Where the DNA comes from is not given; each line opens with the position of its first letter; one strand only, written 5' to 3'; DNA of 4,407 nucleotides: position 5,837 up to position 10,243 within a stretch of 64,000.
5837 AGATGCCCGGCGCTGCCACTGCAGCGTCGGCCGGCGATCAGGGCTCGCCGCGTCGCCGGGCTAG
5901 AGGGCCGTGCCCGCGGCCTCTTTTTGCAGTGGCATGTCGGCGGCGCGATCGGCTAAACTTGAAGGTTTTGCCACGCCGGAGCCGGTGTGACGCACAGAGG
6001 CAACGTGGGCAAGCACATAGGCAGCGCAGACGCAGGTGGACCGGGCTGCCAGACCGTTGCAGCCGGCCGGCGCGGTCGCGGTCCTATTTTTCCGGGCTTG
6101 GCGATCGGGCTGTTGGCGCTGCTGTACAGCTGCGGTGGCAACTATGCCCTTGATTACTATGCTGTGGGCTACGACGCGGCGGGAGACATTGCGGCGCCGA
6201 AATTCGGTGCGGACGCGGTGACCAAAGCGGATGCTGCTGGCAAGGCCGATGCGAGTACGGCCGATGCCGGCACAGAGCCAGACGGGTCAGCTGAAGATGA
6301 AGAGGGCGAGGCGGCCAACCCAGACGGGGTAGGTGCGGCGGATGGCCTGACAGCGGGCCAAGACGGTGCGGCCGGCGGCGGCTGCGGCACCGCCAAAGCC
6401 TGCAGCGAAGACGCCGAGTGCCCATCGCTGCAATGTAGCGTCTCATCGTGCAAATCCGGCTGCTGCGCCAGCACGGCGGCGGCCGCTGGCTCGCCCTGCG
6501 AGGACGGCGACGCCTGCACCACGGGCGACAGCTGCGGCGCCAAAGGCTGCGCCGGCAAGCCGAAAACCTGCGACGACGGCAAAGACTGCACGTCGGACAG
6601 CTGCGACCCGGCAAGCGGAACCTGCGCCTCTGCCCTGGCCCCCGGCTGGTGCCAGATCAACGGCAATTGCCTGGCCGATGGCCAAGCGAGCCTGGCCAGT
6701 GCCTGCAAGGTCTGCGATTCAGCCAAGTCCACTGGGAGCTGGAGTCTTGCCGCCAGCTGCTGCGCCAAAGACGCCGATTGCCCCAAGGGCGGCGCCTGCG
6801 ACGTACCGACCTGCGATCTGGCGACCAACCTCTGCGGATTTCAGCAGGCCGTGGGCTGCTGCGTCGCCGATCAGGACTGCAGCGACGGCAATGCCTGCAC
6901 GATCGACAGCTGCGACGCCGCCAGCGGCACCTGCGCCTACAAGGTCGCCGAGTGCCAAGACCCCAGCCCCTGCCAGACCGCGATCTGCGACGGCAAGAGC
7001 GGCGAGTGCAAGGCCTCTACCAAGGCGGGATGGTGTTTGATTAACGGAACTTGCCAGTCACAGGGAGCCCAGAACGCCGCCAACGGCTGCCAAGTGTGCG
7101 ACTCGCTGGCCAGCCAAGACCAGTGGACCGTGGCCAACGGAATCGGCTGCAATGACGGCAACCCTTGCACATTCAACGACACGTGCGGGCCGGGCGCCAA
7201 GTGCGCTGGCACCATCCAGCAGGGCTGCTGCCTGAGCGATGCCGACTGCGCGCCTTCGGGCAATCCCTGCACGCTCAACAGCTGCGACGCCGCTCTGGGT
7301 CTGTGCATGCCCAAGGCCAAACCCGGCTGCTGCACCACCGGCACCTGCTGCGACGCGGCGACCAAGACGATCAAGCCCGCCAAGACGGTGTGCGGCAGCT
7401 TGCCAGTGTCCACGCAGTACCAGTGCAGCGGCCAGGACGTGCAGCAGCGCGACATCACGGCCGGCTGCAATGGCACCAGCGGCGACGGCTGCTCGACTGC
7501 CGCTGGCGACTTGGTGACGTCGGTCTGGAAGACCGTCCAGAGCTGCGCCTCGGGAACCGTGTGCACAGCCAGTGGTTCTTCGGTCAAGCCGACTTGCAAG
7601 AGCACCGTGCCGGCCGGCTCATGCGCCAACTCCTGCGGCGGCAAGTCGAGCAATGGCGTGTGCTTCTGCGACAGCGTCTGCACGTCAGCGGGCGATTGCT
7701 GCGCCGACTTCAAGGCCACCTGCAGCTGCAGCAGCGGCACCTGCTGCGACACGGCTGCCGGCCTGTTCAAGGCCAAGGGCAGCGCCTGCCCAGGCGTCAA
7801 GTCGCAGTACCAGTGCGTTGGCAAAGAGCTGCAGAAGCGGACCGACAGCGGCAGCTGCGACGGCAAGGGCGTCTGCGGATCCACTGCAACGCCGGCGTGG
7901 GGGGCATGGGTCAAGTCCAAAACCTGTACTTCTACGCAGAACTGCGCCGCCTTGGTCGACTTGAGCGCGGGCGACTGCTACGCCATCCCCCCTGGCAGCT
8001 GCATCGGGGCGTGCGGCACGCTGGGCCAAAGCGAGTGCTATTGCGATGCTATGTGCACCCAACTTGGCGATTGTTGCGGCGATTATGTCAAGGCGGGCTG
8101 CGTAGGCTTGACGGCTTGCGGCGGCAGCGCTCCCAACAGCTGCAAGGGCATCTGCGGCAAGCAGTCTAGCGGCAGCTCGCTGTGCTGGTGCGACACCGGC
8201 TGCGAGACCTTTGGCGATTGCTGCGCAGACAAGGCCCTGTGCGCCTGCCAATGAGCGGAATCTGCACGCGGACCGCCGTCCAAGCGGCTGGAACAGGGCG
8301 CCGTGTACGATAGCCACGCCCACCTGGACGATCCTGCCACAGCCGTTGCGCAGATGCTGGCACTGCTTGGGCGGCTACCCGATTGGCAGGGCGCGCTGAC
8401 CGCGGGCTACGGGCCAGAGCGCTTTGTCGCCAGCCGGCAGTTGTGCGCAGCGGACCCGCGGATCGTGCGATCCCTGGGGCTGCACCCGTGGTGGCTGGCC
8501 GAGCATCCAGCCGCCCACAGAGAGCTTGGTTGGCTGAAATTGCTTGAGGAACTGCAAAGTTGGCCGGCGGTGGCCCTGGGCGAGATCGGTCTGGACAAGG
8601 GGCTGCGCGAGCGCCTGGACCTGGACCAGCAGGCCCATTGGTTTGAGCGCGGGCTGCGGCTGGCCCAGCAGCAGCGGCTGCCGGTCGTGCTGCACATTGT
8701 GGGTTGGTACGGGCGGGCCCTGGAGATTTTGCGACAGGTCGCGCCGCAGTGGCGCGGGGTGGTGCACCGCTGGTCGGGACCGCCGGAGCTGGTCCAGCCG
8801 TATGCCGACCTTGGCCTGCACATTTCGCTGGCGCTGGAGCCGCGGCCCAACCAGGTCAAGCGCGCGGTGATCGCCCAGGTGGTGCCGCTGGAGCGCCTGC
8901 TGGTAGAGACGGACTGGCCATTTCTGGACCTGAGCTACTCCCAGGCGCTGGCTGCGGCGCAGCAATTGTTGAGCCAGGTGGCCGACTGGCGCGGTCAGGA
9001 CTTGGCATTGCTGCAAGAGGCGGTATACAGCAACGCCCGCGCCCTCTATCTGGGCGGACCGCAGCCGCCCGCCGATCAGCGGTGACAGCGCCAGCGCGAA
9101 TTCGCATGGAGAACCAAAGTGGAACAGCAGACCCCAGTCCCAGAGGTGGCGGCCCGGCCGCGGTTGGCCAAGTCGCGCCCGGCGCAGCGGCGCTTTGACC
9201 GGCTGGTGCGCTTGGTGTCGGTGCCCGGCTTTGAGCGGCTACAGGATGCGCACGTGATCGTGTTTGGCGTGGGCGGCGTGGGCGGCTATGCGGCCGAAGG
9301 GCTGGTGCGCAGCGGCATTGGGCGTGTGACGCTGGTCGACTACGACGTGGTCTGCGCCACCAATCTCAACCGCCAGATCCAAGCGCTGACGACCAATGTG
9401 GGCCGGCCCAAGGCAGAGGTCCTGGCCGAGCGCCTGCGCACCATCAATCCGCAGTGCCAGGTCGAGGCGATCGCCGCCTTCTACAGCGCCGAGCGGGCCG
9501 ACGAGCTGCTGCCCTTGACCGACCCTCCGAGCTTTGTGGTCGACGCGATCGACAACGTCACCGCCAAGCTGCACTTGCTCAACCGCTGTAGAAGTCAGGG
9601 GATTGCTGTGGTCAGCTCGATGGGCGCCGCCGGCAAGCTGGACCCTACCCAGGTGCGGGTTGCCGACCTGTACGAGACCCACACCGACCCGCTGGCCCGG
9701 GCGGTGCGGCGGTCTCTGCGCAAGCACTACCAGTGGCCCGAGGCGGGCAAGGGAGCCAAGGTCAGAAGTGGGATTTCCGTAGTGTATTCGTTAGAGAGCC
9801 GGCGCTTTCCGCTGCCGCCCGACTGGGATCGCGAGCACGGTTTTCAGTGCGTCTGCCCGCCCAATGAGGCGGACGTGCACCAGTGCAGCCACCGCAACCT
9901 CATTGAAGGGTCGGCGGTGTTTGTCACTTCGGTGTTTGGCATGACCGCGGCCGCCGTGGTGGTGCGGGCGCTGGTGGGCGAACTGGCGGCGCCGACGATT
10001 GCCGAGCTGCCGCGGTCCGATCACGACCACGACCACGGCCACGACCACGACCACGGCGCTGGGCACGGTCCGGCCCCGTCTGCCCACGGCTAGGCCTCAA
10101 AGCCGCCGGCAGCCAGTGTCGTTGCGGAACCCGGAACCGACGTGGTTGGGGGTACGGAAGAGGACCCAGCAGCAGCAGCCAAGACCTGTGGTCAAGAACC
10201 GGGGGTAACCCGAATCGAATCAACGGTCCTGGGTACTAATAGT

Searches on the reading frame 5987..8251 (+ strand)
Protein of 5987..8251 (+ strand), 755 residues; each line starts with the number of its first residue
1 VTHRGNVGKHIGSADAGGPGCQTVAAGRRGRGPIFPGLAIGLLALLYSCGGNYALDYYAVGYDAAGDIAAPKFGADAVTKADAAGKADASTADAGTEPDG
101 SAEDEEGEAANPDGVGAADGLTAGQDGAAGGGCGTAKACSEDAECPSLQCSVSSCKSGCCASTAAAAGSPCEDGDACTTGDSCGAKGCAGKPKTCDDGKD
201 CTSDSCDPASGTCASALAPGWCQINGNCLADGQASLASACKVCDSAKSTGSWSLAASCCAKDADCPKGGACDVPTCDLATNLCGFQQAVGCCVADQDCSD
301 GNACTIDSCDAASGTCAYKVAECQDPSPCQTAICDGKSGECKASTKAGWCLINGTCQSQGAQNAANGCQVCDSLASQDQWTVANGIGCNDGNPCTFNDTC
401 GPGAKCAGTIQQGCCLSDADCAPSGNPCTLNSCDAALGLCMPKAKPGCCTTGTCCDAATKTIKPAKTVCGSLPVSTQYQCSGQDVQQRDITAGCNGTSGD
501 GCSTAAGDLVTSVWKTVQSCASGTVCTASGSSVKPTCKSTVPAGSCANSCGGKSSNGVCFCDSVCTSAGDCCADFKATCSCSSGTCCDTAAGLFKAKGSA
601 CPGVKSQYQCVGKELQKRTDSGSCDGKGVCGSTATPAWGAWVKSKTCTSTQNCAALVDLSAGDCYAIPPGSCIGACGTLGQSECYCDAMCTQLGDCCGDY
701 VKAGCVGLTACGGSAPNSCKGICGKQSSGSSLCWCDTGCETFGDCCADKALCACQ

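Call 41: search_protein_families(library=ncbifam, proteins=[window:5987-8251:+], max_evalue=0.01)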
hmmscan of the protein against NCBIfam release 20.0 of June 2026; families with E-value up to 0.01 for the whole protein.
window:5987-8251:+ (755 aa): 0 families

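Call 42: search_protein_families(library=pfam, proteins=[window:5987-8251:+], max_evalue=5)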
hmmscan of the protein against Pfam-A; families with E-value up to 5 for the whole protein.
window:5987-8251:+ (755 aa): 2 families
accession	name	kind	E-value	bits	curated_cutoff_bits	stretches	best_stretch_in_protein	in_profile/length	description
PF01033.22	Somatomedin_B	-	2e-10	41.3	23.1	3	671-702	2-35/40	Somatomedin B domain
PF00526.23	Dicty_CTDC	-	1.6e-05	25.1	27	5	297-316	1-19/24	Dictyostelium (slime mold) repeat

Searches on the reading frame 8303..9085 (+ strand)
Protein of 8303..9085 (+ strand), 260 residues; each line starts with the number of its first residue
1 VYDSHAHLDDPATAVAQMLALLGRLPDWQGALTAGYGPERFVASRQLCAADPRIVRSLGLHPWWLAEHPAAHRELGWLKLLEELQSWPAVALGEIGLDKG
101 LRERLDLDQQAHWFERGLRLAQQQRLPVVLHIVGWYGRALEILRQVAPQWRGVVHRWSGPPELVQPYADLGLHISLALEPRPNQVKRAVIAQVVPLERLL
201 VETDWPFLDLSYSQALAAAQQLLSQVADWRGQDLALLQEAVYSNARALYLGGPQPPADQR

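Call 32: search_protein_families(library=pfam, proteins=[window:8303-9085:+], max_evalue=0.0001)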
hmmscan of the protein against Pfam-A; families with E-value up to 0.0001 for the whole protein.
window:8303-9085:+ (260 aa): 1 family
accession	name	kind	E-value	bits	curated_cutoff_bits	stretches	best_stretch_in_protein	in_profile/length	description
PF01026.27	TatD_DNase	-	6.9e-40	137.5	27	1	3-249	2-252/253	TatD related DNase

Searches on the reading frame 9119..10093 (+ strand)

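Call 32: search_protein_families(library=pfam, proteins=[window:9119-10093:+], max_evalue=0.0001)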
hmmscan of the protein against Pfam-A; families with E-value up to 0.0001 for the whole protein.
window:9119-10093:+ (324 aa): 1 family
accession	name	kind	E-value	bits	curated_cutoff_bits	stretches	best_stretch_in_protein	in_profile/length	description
PF00899.27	ThiF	-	7.5e-40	137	28.1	1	28-288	3-205/238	ThiF family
